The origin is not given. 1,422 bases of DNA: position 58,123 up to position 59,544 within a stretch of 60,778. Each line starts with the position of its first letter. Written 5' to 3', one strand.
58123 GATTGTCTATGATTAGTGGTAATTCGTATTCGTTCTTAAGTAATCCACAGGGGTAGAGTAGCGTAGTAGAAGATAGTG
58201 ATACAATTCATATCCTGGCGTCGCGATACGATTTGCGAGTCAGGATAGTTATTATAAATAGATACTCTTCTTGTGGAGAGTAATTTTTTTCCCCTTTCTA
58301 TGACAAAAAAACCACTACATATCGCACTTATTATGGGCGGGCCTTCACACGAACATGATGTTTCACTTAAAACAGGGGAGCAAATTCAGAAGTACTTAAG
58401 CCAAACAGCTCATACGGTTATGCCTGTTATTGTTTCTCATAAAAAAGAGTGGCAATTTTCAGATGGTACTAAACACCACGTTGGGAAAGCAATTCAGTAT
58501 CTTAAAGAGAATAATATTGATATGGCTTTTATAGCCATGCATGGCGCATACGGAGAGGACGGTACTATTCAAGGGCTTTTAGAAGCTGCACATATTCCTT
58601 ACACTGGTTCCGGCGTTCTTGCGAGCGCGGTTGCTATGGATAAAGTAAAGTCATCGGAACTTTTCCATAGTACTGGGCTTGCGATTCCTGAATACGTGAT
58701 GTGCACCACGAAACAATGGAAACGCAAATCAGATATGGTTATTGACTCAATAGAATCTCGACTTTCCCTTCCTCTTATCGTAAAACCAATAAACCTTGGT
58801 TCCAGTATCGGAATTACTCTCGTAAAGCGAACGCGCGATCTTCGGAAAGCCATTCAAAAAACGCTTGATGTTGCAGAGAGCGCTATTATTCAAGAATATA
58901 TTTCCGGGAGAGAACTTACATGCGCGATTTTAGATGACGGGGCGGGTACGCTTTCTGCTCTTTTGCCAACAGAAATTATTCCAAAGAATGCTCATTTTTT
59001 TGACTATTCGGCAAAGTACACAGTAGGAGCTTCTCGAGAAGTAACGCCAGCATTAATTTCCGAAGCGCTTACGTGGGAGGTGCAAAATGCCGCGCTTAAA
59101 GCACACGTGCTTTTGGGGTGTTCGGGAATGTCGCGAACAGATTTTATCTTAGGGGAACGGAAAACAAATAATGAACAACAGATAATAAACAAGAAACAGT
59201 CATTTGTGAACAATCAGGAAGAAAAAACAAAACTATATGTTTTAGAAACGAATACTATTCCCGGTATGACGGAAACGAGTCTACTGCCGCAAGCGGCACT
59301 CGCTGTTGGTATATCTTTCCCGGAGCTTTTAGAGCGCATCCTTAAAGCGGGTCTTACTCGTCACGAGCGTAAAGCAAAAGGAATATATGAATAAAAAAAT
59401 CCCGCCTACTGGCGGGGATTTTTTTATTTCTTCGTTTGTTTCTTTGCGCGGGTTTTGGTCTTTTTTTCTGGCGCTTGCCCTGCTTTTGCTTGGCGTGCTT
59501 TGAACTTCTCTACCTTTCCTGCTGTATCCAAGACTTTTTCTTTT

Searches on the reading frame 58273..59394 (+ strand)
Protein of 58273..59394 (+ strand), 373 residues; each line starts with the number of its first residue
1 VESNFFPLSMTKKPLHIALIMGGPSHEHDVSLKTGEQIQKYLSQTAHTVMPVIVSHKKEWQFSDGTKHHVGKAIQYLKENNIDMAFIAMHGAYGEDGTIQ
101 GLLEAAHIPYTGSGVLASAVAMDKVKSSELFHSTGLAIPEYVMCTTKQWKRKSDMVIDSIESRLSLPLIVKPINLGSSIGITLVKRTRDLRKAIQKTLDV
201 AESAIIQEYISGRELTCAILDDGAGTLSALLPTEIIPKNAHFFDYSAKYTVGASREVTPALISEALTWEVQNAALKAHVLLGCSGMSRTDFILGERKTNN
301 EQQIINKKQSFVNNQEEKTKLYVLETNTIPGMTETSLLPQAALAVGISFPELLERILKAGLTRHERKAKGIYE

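Call 76: search_protein_families(library=pfam, proteins=[window:58273-59394:+], max_evalue=0.00001)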
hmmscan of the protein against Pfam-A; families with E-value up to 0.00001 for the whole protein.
window:58273-59394:+ (373 aa): 4 families
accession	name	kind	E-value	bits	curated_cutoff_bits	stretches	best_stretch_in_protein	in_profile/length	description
PF07478.18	Dala_Dala_lig_C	-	8.3e-51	172.8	24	2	130-295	1-163/204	D-ala D-ala ligase C-terminus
PF01820.27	Dala_Dala_lig_N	-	7.6e-25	88.2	34.6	1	16-113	1-121/121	D-ala D-ala ligase N-terminus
PF02655.19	ATP-grasp_3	-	2.4e-07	31.4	23.2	1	122-295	2-145/160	ATP-grasp domain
PF08443.16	RimK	-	4e-06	27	21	0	121-213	1-85/188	RimK-like ATP-grasp domain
